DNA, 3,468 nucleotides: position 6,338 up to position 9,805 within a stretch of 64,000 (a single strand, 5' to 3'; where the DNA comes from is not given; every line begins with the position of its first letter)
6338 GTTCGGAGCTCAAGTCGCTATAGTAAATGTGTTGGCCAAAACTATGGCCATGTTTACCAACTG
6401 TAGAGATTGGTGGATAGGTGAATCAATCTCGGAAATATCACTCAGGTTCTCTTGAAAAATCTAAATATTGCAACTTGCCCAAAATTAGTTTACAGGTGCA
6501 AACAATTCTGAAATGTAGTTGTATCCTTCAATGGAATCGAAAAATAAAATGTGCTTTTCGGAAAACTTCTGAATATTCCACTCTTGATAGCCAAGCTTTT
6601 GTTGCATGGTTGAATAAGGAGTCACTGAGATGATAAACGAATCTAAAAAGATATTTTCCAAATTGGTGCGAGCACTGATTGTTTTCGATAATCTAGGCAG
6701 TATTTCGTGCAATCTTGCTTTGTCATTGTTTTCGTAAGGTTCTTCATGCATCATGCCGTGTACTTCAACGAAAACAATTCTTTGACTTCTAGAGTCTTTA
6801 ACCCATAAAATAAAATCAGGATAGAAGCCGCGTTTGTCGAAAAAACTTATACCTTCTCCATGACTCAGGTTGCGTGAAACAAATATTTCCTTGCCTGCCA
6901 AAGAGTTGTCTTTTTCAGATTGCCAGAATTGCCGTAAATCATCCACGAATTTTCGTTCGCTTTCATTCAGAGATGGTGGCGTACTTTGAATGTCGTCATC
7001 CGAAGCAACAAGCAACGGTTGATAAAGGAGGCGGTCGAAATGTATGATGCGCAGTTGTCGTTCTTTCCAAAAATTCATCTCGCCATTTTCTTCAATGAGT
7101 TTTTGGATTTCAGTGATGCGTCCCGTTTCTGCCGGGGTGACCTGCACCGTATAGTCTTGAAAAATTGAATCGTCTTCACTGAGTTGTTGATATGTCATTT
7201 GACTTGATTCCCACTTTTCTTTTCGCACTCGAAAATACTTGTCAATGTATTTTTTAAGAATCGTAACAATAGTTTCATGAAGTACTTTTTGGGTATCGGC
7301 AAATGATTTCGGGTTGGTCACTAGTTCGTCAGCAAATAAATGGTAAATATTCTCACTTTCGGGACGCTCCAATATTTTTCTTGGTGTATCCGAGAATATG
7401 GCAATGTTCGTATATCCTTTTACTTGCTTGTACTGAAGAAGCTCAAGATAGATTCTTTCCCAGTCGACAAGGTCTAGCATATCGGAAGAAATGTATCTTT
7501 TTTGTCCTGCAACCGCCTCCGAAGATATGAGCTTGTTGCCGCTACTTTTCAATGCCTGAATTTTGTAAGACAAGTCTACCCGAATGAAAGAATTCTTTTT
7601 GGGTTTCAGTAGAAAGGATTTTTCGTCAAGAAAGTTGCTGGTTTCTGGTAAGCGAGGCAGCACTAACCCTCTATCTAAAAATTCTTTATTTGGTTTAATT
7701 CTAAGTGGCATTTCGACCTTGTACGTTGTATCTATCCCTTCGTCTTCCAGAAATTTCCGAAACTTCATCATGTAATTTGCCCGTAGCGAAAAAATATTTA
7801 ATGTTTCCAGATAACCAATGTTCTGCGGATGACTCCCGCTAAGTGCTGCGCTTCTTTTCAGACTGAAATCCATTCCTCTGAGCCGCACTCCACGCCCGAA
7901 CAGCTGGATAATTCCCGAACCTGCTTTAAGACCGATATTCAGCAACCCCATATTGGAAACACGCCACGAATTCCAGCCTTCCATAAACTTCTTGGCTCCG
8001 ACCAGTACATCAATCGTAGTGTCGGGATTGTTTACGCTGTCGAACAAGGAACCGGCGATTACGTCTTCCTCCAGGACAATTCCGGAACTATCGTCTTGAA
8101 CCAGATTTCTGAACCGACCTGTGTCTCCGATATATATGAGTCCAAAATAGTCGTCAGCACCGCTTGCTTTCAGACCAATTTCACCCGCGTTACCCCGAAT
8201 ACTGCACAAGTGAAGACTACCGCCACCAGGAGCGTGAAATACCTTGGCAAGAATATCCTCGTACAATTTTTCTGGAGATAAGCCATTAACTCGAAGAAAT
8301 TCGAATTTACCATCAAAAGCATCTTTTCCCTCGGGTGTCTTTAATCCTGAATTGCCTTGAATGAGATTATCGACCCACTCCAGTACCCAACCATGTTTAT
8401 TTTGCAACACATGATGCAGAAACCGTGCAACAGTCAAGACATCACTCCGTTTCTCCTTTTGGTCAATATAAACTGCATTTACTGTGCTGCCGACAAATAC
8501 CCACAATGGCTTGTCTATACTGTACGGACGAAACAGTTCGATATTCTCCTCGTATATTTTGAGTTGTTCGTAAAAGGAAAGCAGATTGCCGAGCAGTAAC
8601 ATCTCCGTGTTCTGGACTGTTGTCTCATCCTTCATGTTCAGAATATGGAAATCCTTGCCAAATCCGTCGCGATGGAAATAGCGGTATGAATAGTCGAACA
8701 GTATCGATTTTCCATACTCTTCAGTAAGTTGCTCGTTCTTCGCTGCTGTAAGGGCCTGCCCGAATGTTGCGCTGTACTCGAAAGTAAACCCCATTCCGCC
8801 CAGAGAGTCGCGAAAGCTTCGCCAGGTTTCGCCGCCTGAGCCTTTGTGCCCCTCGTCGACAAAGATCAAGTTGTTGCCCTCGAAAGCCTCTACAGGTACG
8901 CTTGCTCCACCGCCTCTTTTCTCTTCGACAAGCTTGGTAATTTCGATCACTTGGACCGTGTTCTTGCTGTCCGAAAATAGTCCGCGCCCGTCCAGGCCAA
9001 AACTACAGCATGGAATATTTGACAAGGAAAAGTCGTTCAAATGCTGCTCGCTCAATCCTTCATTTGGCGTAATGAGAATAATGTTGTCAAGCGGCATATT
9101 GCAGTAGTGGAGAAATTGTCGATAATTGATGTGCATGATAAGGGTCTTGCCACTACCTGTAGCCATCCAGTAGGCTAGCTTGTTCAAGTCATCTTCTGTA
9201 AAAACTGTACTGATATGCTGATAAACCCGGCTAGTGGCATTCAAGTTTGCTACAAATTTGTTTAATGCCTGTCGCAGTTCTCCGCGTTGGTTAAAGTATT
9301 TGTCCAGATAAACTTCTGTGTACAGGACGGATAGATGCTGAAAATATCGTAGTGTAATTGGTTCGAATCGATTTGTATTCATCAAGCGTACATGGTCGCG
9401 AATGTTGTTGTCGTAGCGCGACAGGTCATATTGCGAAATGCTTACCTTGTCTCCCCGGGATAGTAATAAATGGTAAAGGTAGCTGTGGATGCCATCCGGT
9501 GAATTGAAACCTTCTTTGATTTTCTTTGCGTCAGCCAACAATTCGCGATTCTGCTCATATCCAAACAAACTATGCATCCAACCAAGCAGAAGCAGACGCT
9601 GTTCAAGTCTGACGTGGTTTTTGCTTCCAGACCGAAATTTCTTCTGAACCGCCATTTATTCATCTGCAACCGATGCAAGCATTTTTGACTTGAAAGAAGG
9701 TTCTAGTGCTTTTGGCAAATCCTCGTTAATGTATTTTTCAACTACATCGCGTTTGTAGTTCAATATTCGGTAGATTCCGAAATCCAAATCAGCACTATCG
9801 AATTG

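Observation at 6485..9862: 1056-aa helicase/nuclease-like ORF is separated from a 68-aa upstream ORF by a single in-frame TAA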

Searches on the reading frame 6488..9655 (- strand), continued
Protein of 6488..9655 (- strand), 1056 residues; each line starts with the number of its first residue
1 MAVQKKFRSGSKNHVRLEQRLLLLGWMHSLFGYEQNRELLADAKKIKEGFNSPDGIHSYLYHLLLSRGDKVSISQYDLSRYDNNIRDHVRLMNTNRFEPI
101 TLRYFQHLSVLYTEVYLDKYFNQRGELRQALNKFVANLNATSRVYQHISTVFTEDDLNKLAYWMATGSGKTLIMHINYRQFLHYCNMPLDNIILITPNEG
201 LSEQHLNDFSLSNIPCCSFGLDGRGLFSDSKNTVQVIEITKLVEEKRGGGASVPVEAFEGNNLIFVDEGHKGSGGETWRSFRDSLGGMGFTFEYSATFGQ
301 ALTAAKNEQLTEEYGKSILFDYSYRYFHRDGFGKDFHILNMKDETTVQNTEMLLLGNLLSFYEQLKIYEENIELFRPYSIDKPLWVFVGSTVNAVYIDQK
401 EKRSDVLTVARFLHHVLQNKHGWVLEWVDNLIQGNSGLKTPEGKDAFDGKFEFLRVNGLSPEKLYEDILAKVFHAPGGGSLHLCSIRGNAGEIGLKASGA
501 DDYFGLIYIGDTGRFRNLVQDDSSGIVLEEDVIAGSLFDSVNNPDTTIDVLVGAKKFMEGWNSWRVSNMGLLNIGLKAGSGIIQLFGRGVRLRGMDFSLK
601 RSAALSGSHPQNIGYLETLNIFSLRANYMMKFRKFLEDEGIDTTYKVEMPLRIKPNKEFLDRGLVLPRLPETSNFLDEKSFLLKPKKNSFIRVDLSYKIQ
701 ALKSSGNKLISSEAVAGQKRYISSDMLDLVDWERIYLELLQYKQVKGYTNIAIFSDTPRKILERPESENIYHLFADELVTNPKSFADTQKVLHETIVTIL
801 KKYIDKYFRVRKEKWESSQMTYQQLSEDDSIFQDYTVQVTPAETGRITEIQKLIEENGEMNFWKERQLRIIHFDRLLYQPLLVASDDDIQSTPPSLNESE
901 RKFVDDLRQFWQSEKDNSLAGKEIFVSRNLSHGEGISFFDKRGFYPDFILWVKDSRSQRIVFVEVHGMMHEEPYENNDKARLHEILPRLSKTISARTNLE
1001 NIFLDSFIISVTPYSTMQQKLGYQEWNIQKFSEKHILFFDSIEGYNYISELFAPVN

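Call 65: fold_search(model_id=the predicted structure, library=pdb)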
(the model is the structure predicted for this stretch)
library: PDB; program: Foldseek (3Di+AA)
matches with E <= 10: 373; with E <= 0.001: 0
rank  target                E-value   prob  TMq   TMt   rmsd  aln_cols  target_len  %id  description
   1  9jnz_K                2.8e-02  0.91  0.08  0.16  16.8       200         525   14  Structure of isw1-nucleosome complex in Apo state (released 2025-04-09)
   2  1wp9_C                4.3e-02  0.44  0.07  0.15  18.9       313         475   14  Crystal structure of Pyrococcus furiosus Hef helicase domain (released 2005-02-01)
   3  9lj2_K                4.8e-02  0.13  0.08  0.13  26.0       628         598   11  Structure of isw1-nucleosome double-bound complex in ADP-ADP+ state (released 2025-04-09)
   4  2ibm_A                7.2e-02  0.47  0.07  0.09  15.0       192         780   13  A novel dimer interface and conformational changes revealed by an X-ray structure of B. subtilis SecA (released 2006-11-14)
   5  2fsh_B                7.2e-02  0.11  0.09  0.12  29.1       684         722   11  Complex SecA:AMP-PNP from Escherichia coli (released 2007-01-16)
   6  8zue_B                7.6e-02  0.21  0.07  0.10  17.1       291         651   11  cryo-electron microscopy (cryo-EM) structure of the Hachiman defense system from Escherichia coli (released 2025-03-26)
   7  9gd3_W                8.0e-02  0.10  0.08  0.09  25.4       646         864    9  Structure of a mononucleosome bound by one copy of Chd1 with the DBD on the exit-side DNA. (released 2024-09-18)
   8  9jnw_K                9.8e-02  0.60  0.08  0.13  18.1       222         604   13  Structure of isw1-nucleosome complex in ADP+ state (released 2025-04-09)
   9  4a2w_B                9.8e-02  0.08  0.08  0.11  32.9       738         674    9  Structure of full-length duck RIG-I (released 2011-10-19)
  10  1wp9_A                1.2e-01  0.28  0.07  0.15  19.0       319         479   14  Crystal structure of Pyrococcus furiosus Hef helicase domain (released 2005-02-01)
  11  4a2w_A                1.3e-01  0.07  0.08  0.11  31.0       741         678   10  Structure of full-length duck RIG-I (released 2011-10-19)
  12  1wp9_D                1.3e-01  0.28  0.07  0.15  17.2       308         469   11  Crystal structure of Pyrococcus furiosus Hef helicase domain (released 2005-02-01)
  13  7tn2_W                1.3e-01  0.08  0.07  0.08  33.1       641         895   11  Composite model of a Chd1-nucleosome complex in the nucleotide-free state derived from 2.3A and 2.7A Cryo-EM maps (released 2022-03-02)
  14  1j8y                  1.9e-01  0.10  0.06  0.14  17.4       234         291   12  Signal Recognition Particle conserved GTPase domain from A. ambivalens T112A mutant (released 2001-06-13)
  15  4xkz                  1.9e-01  0.09  0.07  0.17  17.1       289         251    8  Crystal structure of the C-terminal anticodon loop binding domain of a valyl-tRNA synthetase from Pseudomonas aeruginosa (released 2015-02-11)
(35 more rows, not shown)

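Call 67: search_protein_families(library=pfam, proteins=[L041:10602-11132:+, L006:10632-11162:+], max_evalue=10)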
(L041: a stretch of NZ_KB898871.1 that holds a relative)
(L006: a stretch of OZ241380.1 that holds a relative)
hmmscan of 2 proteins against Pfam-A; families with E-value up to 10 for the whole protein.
L041:10602-11132:+ (177 aa): 0 families

L006:10632-11162:+ (177 aa): 0 families

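Call 77: find_related_loci(query=window:6488-9655:-, collection=metagenome_contigs, flank=5000)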
Query window:6488-9655:- (1056 aa) in metagenome_contigs; peptide patterns used: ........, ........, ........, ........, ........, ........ (x = any residue, [..] = any of these).
526 stretches matched a pattern; 351 encode a relative of the query (tblastn E <= 1e-3); the best 80 are kept; 80 distinct loci.
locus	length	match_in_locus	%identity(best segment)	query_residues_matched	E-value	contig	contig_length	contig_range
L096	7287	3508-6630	61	6-1048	0e+0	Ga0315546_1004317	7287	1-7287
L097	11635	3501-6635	60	6-1052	0e+0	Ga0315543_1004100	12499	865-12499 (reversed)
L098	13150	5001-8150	60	1-1053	0e+0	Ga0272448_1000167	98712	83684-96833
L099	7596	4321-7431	60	9-1048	0e+0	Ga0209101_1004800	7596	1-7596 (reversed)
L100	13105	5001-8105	59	11-1048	0e+0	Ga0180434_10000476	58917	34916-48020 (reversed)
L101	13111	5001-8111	60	9-1048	0e+0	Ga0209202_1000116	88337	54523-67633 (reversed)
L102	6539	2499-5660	59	8-1052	0e+0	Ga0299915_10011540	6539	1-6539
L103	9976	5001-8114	60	9-1049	0e+0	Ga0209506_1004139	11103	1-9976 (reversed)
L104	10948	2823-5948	59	9-1053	0e+0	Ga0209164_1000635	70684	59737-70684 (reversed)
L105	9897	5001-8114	60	9-1049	0e+0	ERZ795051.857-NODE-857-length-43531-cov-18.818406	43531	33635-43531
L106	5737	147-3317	58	8-1053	0e+0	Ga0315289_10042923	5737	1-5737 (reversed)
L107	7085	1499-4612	59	9-1049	0e+0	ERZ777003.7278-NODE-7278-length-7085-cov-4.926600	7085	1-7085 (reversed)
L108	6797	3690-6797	60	9-1047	0e+0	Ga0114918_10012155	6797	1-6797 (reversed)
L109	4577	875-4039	59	5-1053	0e+0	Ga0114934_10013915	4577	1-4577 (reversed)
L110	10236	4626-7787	58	8-1052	0e+0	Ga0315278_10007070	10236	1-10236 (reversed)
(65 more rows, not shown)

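Call 87: search_protein_families(library=padloc, proteins=[L006:4932-7967:+, L041:4893-7982:+, L006:7971-11162:+], max_evalue=0.00001)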
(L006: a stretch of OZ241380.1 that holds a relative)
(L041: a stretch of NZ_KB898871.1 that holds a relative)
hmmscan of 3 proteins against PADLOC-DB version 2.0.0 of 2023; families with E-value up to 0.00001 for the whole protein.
L006:4932-7967:+ (1012 aa): 23 families
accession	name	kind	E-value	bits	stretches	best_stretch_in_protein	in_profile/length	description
PDLC03646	MTase_III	-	8.3e-155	515.2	3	227-597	242-599/1057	Type III methyltransferase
PDLC03638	MTase_III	-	7.3e-89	297.1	1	114-926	54-792/816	Type III methyltransferase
PDLC03634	MTase_III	-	8.5e-78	260.7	2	519-801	170-451/621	Type III methyltransferase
PDLC03644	MTase_III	-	1.1e-72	243.5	1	467-809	34-396/542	Type III methyltransferase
PDLC03637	MTase_III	-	6.8e-59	197.9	1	470-797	120-456/513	Type III methyltransferase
PDLC03641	MTase_III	-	1.8e-56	190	2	519-799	181-451/657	Type III methyltransferase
PDLC03640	MTase_III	-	2e-54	183.1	2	639-809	277-446/654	Type III methyltransferase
PDLC03636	MTase_III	-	2.8e-52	176.3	1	440-809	20-408/575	Type III methyltransferase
PDLC03642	MTase_III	-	1.2e-41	141.1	1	473-809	84-414/528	Type III methyltransferase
PDLC03635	MTase_III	-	1.6e-37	127.6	2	470-611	217-361/708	Type III methyltransferase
PDLC03643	MTase_III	-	1.4e-34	118.1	1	533-796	8-268/465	Type III methyltransferase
PDLC03639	MTase_III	-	6.1e-30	102.1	2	456-665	72-285/639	Type III methyltransferase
PDLC03354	MTase_II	-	5.8e-24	82.9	1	472-782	61-364/425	Type II methyltransferase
PDLC03278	MTase_II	-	5.9e-19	66.7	2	481-576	8-100/390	Type II methyltransferase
PDLC03645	MTase_III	-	2.7e-18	63.4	2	474-563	142-238/709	Type III methyltransferase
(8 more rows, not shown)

L041:4893-7982:+ (1030 aa): 19 families
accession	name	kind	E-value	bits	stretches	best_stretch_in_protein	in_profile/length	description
PDLC03646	MTase_III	-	2.6e-168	559.9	3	228-601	240-596/1057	Type III methyltransferase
PDLC03638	MTase_III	-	1e-77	260.2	1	123-945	60-792/816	Type III methyltransferase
PDLC03634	MTase_III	-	6.2e-54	181.9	1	524-818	171-449/621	Type III methyltransferase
PDLC03641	MTase_III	-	2.5e-45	153.2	1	524-818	182-451/657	Type III methyltransferase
PDLC03644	MTase_III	-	8.8e-44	148.1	1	470-829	32-397/542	Type III methyltransferase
PDLC03640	MTase_III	-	4.4e-37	125.8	3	722-828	338-446/654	Type III methyltransferase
PDLC03636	MTase_III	-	1.2e-35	121.3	1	469-829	39-409/575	Type III methyltransferase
PDLC03635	MTase_III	-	3.5e-35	119.9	1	475-828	217-575/708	Type III methyltransferase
PDLC03642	MTase_III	-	1.5e-33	114.3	2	473-600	79-215/528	Type III methyltransferase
PDLC03637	MTase_III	-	2.2e-25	87.3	2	479-583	124-243/513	Type III methyltransferase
PDLC03639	MTase_III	-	2.5e-23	80.3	2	741-812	409-478/639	Type III methyltransferase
PDLC03645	MTase_III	-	3.7e-18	63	2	479-596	142-268/709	Type III methyltransferase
PDLC03278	MTase_II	-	2.1e-17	61.7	2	741-801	270-328/390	Type II methyltransferase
PDLC03300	MTase_II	-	8.6e-15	52.6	1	507-607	68-167/302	Type II methyltransferase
PDLC03643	MTase_III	-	2.3e-14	51.4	1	751-813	206-266/465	Type III methyltransferase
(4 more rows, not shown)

L006:7971-11162:+ (1064 aa): 2 families
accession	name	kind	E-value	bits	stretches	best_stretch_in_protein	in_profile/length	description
PDLC03654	REase_III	-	5.6e-145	482.7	2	317-1045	374-1112/1154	Type III restriction enzyme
PDLC03651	REase_III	-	2.4e-06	23.9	0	929-989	758-820/873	Type III restriction enzyme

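Call 88: search_dna_similar(query=window:6488-9655:-, collection=plasmids, mode=protein, max_rows=8, max_evalue=1e-20)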
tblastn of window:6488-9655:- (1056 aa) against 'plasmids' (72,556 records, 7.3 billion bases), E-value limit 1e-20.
Records with a match: 27; places in all: 28; records where one place covers at least 80% of the query: 25.
Best place of each record, by identity: <60% 27.
By first word of the organism name: Klebsiella 11; Priestia 2; Escherichia 2; Natronosalvus 1; Athalassotoga 1; Haloarcula 1; Haloprofundus 1; Halobacterium 1; Haloplanus 1; Hymenobacter 1; and 5 more.
By predicted mobility (MOB-suite, as given by PLSDB): conjugative 13; non-mobilizable 11; mobilizable 3.
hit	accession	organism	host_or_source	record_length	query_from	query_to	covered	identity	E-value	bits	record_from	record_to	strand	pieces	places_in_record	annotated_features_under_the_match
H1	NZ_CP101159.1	Natronosalvus amylolyticus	cell culture,sediment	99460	16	1055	98%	41.5%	0e+0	808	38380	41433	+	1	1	DEAD/DEAH box helicase family protein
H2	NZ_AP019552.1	Athalassotoga saccharophila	-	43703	21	1053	98%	38.7%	0e+0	695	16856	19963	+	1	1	DEAD/DEAH box helicase family protein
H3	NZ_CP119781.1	Haloarcula litorea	cell culture,sediment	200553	4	1012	96%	39.0%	0e+0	699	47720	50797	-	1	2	DEAD/DEAH box helicase family protein | site-specific DNA-methyltransferase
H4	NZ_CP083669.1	Haloprofundus halobius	cell culture,salt lake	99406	16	1012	94%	39.4%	0e+0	696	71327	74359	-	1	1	DEAD/DEAH box helicase family protein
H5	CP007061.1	Halobacterium sp. DL1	-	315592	16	1018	95%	39.0%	0e+0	693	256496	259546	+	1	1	type III restriction endonuclease subunit R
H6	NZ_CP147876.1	Haloplanus sp. GX21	cell culture,marine solar saltern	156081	16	1012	94%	39.3%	0e+0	696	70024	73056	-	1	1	DEAD/DEAH box helicase family protein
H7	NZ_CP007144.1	Hymenobacter swuensis DY53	-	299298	17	1038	97%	34.6%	5e-164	544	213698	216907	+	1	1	DEAD/DEAH box helicase family protein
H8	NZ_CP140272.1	Priestia megaterium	Single cell,ginseng rhizosphere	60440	2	1052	100%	33.3%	3e-166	550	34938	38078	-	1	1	DEAD/DEAH box helicase family protein | DNA methyltransferase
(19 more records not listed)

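Call 89: get_annotated_region(hit=H5, flank=4500)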
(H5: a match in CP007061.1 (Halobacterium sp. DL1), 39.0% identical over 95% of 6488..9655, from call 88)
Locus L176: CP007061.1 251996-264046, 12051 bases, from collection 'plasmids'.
description: Halobacterium sp. DL1 plasmid, complete sequence
organism: Halobacterium sp. DL1 (NCBI taxid 751944)
taxonomy: Archaea; Euryarchaeota; Halobacteria; Halobacteriales; Halobacteriaceae; Halobacterium; Halobacterium sp. DL1
host: -; source: -; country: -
typing (MOB-suite, as given by PLSDB): non-mobilizable; mating-pair formation MPF_T
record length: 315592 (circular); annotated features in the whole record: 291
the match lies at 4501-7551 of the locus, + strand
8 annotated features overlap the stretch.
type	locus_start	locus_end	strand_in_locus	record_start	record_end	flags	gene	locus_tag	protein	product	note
CDS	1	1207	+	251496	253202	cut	-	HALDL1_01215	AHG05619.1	ATPase AAA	-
CDS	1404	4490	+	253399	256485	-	-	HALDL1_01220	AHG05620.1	restriction endonuclease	-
CDS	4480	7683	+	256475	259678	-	-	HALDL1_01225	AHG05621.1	type III restriction endonuclease subunit R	-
CDS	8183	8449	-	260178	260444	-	-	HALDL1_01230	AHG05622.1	repressor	-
CDS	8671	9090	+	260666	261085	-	-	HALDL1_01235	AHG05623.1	hypothetical protein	-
CDS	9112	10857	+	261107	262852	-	-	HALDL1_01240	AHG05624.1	hypothetical protein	-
CDS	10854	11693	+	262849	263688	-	-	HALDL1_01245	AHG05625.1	hypothetical protein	-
CDS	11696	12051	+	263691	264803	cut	-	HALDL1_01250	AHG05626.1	hypothetical protein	-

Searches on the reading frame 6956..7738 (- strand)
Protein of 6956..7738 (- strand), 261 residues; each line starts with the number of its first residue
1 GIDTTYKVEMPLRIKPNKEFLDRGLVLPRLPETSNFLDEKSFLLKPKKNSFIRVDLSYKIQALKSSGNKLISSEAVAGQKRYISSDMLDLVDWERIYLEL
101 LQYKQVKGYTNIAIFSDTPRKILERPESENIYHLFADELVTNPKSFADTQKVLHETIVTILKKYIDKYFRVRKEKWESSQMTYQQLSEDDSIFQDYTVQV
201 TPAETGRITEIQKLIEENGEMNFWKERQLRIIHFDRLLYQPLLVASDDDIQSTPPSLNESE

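Call 82: find_homologous_proteins(query=window:6956-7738:-, max_evalue=1e-10)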
Query window:6956-7738:- (261 aa): 1 proteins with E <= 1e-10 among 515 candidates.
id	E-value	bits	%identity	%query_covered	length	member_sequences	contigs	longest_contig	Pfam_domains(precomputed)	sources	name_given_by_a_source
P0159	2.4e-22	98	68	31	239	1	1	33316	-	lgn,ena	-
